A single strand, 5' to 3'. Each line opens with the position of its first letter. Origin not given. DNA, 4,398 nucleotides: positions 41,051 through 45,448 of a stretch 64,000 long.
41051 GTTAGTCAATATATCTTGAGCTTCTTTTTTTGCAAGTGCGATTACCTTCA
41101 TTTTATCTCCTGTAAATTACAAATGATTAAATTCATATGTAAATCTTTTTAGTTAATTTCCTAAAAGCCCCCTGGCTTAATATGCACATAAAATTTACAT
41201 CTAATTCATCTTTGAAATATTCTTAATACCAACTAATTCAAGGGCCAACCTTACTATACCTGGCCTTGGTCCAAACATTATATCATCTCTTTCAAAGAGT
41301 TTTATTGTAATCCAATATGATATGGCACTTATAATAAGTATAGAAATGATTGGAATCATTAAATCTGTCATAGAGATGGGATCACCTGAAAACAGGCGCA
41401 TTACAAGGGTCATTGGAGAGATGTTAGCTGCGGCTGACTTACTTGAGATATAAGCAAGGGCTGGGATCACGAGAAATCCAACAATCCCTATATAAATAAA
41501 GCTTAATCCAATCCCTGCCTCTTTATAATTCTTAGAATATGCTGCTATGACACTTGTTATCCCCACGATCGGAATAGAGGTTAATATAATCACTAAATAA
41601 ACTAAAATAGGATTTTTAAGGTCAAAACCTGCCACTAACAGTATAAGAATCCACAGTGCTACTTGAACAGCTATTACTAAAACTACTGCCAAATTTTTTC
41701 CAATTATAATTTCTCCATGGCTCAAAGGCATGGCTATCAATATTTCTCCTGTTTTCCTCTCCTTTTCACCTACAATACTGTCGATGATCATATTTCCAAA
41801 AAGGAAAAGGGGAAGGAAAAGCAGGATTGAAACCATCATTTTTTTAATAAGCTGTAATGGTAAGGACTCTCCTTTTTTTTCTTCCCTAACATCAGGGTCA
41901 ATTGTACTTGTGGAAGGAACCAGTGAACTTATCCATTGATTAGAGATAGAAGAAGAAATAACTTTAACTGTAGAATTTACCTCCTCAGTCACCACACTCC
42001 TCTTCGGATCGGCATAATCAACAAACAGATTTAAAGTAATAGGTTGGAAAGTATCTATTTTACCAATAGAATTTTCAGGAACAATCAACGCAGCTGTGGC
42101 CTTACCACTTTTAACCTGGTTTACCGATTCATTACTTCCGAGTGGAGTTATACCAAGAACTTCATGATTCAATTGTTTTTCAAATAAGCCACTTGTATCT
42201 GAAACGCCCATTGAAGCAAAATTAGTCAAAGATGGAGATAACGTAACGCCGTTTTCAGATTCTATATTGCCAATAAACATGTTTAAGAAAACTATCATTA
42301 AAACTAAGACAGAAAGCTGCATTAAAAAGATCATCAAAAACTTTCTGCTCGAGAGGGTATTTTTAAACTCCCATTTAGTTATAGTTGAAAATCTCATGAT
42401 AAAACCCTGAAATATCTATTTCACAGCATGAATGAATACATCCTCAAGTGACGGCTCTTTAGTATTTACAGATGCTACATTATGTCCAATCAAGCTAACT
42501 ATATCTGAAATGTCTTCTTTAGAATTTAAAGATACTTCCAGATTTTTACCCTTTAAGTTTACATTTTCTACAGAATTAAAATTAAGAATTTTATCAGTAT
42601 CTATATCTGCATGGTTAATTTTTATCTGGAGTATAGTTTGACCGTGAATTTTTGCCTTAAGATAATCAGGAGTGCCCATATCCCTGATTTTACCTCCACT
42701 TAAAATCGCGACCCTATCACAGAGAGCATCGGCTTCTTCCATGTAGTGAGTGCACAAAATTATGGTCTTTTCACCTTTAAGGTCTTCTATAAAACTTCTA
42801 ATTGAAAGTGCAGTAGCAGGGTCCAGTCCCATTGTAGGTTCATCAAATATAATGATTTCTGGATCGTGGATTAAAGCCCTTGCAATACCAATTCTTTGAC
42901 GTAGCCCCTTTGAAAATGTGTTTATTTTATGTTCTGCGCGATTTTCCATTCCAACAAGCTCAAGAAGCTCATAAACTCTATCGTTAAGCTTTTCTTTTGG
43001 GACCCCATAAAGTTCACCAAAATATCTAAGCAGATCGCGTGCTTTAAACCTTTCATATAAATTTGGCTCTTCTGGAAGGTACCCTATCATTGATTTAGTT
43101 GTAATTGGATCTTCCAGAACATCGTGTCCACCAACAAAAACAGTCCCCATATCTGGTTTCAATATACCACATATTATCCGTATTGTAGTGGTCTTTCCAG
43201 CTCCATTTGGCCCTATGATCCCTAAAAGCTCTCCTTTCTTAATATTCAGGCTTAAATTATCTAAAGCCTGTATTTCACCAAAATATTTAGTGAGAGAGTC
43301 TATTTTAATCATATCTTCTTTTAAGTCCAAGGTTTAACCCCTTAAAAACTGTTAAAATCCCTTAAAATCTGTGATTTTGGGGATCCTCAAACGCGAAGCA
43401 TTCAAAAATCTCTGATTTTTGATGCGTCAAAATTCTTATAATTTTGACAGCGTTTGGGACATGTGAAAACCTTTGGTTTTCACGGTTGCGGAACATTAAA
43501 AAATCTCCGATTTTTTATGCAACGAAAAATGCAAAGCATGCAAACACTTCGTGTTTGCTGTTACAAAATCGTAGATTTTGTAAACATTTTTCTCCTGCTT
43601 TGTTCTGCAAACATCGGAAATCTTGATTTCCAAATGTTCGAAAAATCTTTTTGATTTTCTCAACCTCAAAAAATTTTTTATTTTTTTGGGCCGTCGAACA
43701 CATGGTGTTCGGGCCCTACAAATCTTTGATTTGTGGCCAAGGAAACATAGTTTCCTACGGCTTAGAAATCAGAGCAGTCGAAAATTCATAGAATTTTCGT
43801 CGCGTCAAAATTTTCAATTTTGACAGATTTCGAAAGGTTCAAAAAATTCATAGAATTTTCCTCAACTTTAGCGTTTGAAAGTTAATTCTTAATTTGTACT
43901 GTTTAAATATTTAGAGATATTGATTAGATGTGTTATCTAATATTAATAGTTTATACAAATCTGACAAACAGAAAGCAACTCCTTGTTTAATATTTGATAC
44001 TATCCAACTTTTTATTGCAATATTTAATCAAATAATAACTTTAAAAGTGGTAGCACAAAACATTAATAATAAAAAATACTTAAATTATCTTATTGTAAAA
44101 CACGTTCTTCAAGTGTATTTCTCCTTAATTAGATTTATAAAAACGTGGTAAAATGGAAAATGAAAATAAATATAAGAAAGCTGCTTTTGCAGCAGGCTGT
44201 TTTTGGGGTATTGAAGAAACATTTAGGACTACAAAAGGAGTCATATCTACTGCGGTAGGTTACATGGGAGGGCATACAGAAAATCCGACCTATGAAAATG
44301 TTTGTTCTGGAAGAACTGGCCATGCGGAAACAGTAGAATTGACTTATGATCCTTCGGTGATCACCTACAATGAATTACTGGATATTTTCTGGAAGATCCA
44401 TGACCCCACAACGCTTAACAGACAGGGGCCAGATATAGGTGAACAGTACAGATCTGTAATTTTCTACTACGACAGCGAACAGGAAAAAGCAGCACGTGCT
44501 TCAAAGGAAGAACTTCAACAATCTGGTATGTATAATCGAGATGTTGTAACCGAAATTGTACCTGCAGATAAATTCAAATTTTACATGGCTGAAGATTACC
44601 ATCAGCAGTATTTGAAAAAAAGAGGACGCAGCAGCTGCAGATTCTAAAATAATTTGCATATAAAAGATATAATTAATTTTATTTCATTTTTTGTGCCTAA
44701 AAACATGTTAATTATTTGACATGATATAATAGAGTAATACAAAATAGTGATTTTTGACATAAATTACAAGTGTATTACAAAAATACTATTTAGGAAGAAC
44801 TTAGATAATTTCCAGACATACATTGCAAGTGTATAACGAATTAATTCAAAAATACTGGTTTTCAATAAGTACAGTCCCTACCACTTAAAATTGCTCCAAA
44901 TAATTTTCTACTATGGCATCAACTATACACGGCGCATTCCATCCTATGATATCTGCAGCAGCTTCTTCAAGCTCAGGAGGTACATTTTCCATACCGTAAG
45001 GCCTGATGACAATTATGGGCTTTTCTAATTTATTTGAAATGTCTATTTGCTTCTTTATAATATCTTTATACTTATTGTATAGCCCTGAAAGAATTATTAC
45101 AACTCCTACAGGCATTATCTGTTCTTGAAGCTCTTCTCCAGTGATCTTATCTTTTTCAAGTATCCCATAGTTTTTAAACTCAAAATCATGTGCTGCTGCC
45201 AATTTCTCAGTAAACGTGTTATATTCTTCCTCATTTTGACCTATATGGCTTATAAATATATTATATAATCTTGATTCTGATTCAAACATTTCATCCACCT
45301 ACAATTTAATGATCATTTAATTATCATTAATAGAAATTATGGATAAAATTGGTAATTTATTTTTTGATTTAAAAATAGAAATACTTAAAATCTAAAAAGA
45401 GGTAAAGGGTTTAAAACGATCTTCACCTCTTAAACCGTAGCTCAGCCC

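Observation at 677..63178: Window-wide family of modular A-tract/T-tract mini-hairpins packed into arrays at 10 or more loci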

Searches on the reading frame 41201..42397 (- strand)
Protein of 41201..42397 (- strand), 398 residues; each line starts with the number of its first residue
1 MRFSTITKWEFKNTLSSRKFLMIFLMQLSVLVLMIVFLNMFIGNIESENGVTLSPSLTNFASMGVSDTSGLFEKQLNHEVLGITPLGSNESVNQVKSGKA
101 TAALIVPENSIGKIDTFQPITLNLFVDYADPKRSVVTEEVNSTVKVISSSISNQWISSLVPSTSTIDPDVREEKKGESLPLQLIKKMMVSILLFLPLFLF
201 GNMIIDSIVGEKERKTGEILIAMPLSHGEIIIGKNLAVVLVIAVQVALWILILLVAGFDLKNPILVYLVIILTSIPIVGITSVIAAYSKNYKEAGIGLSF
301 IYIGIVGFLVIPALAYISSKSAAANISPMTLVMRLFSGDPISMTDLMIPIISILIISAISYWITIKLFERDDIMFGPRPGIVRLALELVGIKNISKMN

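Call 37: search_protein_families(library=pfam, proteins=[window:41201-42397:-], max_evalue=0.00001)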
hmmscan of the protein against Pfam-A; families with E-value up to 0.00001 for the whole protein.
window:41201-42397:- (398 aa): 3 families
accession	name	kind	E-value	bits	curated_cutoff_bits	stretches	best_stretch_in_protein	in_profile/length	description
PF12698.13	ABC2_membrane_3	-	1.2e-23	84.2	31.6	1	24-365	3-346/347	ABC-2 family transporter protein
PF12679.13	ABC2_membrane_2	-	3.5e-14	53.2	27.2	1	5-372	2-282/283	ABC-2 family transporter protein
PF01061.29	ABC2_membrane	-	3.9e-10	40.1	26.9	1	189-306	52-174/211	ABC-2 type transporter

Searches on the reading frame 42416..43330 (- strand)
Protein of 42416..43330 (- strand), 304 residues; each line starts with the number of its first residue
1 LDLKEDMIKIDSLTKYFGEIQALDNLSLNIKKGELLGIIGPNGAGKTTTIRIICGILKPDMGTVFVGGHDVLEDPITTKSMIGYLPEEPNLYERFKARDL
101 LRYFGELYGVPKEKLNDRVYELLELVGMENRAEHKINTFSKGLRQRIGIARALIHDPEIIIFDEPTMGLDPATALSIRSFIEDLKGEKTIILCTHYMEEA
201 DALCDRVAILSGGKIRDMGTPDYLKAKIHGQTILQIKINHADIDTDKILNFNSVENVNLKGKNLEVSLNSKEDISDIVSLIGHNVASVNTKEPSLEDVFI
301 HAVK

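Call 11: search_protein_families(library=pfam, proteins=[window:42416-43330:-])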
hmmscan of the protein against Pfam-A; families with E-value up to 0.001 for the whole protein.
window:42416-43330:- (304 aa): 3 families
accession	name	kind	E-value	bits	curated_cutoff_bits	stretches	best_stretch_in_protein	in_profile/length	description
PF00005.33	ABC_tran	-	5.1e-33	115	25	1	23-166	1-136/137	ABC transporter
PF13732.12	DrrA1-3_C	-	5.9e-10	40.2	27.4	1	219-303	1-81/81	ATP-binding protein DrrA1-3-like, C-terminal domain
PF13304.12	AAA_21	-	6.1e-10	40.1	27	1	89-195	186-298/304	AAA domain, putative AbiEii toxin, Type IV TA system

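Call 69: find_homologous_proteins(query=window:42416-43312:-, max_evalue=1e-60)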
Query window:42416-43312:- (298 aa): 982 proteins with E <= 1e-60 among 8000 candidates; the best 120 are listed.
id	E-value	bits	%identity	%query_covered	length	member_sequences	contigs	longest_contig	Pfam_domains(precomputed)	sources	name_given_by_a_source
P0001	7.4e-189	644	98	100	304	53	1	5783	PF13732.13,PF00005.34,PF13304.13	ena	-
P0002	4.8e-186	635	95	100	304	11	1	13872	PF13732.13,PF00005.34,PF13304.13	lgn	-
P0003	5.4e-185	631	95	100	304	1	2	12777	PF13732.13,PF00005.34,PF13304.13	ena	-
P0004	1.8e-179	613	93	100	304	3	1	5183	PF13732.13,PF00005.34,PF13304.13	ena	-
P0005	1.6e-178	610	92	100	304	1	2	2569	PF13732.13,PF00005.34,PF13304.13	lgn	-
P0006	4.3e-173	592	88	100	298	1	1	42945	PF13732.13,PF00005.34,PF13304.13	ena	-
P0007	4.5e-173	592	89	100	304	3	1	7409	PF13732.13,PF00005.34,PF13304.13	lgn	-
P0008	4.6e-173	592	88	100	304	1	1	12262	PF13732.13,PF00005.34,PF13304.13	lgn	-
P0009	3.2e-172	590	89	100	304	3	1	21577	PF13732.13,PF00005.34,PF13304.13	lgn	-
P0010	1.5e-169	581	87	100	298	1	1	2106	PF13732.13,PF00005.34,PF13304.13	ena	-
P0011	2.3e-169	580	87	100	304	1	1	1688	PF13732.13,PF00005.34,PF13304.13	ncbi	-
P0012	3.0e-168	576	87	100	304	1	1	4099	PF13732.13,PF00005.34,PF13304.13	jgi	jgi:ABC-2 type transport system ATP-binding protein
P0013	4.0e-168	576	87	100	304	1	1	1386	PF13732.13,PF00005.34,PF13304.13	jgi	-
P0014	4.5e-167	573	87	100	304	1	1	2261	PF13732.13,PF00005.34,PF13304.13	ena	-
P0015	5.7e-167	572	87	100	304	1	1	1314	PF13732.13,PF00005.34,PF13304.13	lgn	-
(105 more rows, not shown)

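Call 70: find_encoding_contigs(protein=P0002, flank=2500, max_places=2)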
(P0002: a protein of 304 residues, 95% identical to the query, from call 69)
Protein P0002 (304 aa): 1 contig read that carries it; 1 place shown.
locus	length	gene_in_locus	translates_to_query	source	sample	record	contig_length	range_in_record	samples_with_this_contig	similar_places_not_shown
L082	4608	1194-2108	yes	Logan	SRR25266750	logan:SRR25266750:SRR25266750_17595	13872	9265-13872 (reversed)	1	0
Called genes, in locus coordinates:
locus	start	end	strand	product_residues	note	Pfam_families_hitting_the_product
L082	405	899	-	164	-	PF01625:PMSR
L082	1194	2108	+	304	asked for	PF00005:ABC_tran, PF13304:AAA_21 (faint), PF13732:DrrA1-3_C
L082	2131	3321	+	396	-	PF12679:ABC2_membrane_2, PF12698:ABC2_membrane_3, PF01061:ABC2_membrane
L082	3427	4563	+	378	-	PF12679:ABC2_membrane_2, PF12698:ABC2_membrane_3, PF01061:ABC2_membrane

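Call 71: find_encoding_contigs(protein=P0003, flank=2500, max_places=2)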
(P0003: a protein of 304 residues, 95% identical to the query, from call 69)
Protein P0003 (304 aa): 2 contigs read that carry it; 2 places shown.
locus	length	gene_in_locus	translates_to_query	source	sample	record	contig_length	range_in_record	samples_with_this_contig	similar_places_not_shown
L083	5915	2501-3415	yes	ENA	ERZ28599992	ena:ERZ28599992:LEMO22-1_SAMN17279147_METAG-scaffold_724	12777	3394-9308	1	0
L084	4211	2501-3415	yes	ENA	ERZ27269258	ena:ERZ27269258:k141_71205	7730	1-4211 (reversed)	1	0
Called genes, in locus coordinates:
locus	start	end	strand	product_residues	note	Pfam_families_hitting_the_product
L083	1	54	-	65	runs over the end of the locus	-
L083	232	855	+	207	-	-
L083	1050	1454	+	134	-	PF08937:ThsB_TIR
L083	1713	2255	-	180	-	PF01625:PMSR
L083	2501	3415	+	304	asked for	PF00005:ABC_tran, PF13304:AAA_21 (weak), PF13732:DrrA1-3_C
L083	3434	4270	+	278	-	-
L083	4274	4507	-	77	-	-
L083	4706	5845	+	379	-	PF12679:ABC2_membrane_2, PF12698:ABC2_membrane_3, PF01061:ABC2_membrane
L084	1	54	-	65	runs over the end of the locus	-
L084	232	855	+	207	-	-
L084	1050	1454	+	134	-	PF08937:ThsB_TIR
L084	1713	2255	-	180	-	PF01625:PMSR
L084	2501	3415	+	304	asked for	PF00005:ABC_tran, PF13304:AAA_21 (weak), PF13732:DrrA1-3_C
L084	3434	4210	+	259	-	?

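Call 72: find_encoding_contigs(protein=P0006, flank=2500, max_places=2)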
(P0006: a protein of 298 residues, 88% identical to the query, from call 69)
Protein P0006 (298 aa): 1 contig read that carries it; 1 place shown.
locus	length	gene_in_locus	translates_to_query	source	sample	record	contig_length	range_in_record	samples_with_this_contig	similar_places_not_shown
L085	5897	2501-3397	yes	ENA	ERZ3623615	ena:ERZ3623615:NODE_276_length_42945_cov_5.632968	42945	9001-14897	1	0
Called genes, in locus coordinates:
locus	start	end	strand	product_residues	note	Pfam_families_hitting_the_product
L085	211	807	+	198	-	-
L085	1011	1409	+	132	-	PF08937:ThsB_TIR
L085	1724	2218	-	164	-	PF01625:PMSR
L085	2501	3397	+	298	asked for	PF00005:ABC_tran, PF13304:AAA_21 (faint), PF13732:DrrA1-3_C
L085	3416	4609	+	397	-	PF12679:ABC2_membrane_2, PF12698:ABC2_membrane_3, PF13346:ABC2_membrane_5 (weak)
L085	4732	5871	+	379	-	PF12679:ABC2_membrane_2, PF12698:ABC2_membrane_3, PF01061:ABC2_membrane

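Call 73: find_encoding_contigs(protein=P0009, flank=2500, max_places=2)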
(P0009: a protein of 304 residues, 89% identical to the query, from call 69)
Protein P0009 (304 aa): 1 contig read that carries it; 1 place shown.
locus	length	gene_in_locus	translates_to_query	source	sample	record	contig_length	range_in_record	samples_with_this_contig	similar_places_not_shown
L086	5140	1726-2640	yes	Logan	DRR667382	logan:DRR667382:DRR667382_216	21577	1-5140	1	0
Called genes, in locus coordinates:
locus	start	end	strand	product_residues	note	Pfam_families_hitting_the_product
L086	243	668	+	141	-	PF08937:ThsB_TIR (weak)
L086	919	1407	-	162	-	PF01625:PMSR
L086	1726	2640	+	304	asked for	PF00005:ABC_tran, PF13304:AAA_21 (faint), PF13732:DrrA1-3_C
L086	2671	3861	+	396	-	PF12679:ABC2_membrane_2, PF12698:ABC2_membrane_3, PF01061:ABC2_membrane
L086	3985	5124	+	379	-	PF12679:ABC2_membrane_2, PF12698:ABC2_membrane_3, PF01061:ABC2_membrane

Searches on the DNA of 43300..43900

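Call 60: search_rna_families(source=window, start=43300, end=43900, threshold=evalue, max_evalue=1)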
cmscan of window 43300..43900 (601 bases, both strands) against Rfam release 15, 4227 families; matches with E-value up to 1: 2.
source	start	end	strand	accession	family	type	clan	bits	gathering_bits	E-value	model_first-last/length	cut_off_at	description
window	43327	43430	-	RF02902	AaHKsRNA22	Gene; sRNA;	-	22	39.8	0.082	1-101/101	no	Aggregatibacter sRNA 22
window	43632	43719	-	RF01589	plasmodium_snoR11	Gene; snRNA; snoRNA; HACA-box;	-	21.5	80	0.78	1-207/207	no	small nucleolar RNA snoR11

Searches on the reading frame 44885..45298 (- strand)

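Call 37: search_protein_families(library=pfam, proteins=[window:44885-45298:-], max_evalue=0.00001)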
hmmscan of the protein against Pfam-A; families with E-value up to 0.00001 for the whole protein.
window:44885-45298:- (137 aa): 1 family
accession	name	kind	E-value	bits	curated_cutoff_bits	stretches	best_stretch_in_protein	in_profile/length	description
PF08937.16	ThsB_TIR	-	1.4e-08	35.5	21.2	1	15-102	1-97/100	Thoeris protein ThsB, TIR-like domain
